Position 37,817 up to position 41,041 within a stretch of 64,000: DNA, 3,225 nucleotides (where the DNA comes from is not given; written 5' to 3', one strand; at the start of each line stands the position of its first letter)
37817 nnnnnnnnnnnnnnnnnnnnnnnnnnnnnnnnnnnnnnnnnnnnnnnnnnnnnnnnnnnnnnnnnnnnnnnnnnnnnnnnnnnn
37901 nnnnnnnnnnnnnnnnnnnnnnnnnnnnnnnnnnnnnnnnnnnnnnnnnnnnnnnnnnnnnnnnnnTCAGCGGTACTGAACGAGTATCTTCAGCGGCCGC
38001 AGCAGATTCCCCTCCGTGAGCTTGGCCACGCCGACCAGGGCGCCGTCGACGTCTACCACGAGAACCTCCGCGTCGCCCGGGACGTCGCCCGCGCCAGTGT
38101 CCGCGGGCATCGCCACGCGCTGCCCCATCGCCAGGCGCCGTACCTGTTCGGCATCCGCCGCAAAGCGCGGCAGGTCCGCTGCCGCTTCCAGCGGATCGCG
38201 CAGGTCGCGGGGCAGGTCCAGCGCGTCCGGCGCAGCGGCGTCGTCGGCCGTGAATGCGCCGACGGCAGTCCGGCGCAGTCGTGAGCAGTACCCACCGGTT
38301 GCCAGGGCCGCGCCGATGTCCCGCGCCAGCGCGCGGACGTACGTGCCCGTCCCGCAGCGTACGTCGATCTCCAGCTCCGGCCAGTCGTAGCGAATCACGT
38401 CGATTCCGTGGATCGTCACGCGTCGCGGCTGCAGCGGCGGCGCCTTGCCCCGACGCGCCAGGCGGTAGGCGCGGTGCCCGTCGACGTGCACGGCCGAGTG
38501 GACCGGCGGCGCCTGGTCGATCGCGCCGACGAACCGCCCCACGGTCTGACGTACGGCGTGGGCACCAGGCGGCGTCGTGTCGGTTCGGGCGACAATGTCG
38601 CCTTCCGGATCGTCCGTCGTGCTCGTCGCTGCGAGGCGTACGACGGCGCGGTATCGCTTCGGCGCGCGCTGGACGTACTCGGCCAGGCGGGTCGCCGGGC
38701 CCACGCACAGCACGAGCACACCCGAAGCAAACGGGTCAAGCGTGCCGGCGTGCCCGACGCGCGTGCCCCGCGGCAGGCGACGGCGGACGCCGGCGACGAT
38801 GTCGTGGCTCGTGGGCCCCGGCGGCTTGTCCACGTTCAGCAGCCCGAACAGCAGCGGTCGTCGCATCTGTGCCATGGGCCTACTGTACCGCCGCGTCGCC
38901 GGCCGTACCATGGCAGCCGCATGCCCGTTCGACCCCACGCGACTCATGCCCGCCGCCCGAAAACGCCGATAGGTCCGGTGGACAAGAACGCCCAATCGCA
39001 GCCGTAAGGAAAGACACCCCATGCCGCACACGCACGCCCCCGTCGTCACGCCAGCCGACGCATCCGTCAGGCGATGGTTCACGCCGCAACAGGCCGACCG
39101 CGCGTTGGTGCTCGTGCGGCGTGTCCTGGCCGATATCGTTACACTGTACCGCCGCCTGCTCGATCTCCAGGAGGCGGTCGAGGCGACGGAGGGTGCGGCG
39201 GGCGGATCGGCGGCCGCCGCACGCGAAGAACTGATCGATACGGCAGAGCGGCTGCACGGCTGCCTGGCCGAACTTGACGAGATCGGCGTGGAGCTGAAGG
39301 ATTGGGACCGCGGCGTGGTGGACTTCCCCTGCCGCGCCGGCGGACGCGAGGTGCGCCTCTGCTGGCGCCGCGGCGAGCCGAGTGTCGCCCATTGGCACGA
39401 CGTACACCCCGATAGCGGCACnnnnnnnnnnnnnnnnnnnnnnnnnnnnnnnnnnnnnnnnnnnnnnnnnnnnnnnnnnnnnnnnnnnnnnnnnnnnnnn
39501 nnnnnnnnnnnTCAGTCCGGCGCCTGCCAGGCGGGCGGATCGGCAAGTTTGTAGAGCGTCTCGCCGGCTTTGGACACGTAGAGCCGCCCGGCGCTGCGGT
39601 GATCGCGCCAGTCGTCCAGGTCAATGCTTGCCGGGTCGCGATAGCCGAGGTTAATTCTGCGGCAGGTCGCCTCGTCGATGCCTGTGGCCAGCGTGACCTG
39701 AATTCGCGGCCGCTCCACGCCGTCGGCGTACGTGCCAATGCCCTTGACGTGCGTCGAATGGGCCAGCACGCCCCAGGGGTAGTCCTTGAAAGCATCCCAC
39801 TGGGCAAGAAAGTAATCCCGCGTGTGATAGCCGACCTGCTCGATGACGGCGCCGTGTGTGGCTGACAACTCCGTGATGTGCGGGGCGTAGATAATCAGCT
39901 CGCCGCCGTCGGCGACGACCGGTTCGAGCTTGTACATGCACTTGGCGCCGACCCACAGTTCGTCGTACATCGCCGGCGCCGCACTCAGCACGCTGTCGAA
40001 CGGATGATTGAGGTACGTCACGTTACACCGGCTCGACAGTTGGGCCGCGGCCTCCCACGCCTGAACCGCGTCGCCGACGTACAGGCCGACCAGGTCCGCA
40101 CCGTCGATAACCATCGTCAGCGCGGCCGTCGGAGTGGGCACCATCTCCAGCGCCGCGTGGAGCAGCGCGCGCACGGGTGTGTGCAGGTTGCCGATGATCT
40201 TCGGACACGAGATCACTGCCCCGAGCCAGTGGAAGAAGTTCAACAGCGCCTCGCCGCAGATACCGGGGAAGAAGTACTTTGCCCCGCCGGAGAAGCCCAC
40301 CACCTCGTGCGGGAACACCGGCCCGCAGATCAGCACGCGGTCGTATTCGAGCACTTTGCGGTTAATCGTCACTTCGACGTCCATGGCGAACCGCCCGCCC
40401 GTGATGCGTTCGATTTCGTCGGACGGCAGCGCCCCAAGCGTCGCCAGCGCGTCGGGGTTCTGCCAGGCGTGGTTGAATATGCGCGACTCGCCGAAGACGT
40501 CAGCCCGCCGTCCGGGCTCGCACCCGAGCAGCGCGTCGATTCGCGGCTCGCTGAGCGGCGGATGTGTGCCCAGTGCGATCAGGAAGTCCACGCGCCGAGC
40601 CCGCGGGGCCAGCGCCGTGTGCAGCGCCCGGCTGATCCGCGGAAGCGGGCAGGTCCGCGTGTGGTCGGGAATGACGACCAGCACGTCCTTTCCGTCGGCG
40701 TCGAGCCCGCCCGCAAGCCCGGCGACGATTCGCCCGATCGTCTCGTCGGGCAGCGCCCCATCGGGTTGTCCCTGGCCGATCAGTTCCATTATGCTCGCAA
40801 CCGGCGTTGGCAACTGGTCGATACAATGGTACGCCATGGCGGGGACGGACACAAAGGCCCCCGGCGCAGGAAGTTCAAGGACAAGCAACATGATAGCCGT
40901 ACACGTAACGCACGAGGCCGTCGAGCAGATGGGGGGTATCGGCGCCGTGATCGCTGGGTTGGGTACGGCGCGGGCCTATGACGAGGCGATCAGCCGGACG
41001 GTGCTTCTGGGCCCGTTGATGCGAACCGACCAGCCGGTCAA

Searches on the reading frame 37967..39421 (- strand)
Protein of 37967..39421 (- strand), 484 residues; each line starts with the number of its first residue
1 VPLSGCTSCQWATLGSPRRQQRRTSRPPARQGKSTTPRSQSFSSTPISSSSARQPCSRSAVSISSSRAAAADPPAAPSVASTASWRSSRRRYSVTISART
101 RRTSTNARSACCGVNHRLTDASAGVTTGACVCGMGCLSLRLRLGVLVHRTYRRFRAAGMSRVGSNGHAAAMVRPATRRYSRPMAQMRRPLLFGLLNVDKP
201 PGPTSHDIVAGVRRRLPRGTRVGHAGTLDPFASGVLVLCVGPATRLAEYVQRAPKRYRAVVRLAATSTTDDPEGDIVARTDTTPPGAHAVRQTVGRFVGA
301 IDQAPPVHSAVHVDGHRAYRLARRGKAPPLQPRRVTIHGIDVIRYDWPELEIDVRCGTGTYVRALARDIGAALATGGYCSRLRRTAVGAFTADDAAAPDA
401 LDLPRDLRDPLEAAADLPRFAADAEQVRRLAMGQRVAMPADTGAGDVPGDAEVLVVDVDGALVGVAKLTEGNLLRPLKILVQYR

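Call 64: search_protein_families(library=pfam, proteins=[window:37967-39421:-], max_evalue=0.001)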
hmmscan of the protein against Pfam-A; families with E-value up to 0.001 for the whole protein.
window:37967-39421:- (484 aa): 3 families
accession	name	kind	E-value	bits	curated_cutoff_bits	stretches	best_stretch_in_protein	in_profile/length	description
PF01509.24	TruB_N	-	2.7e-48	164.6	27.3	1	216-362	3-149/149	TruB family pseudouridylate synthase (N terminal domain)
PF16198.10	TruB_C_2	-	6.7e-07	29.8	29.3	1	363-395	1-33/66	tRNA pseudouridylate synthase B C-terminal domain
PF08068.17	DKCLD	-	0.00028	21.4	27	1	191-209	40-58/58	DKCLD (NUC011) domain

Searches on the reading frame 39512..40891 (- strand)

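Call 64: search_protein_families(library=pfam, proteins=[window:39512-40891:-], max_evalue=0.001)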
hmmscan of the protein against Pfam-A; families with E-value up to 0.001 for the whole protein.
window:39512-40891:- (459 aa): 1 family
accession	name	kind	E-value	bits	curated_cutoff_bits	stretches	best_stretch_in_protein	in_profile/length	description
PF09861.14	Lar_N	-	9.3e-22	77.7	23.3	1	66-223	53-194/204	Lactate racemase N-terminal domain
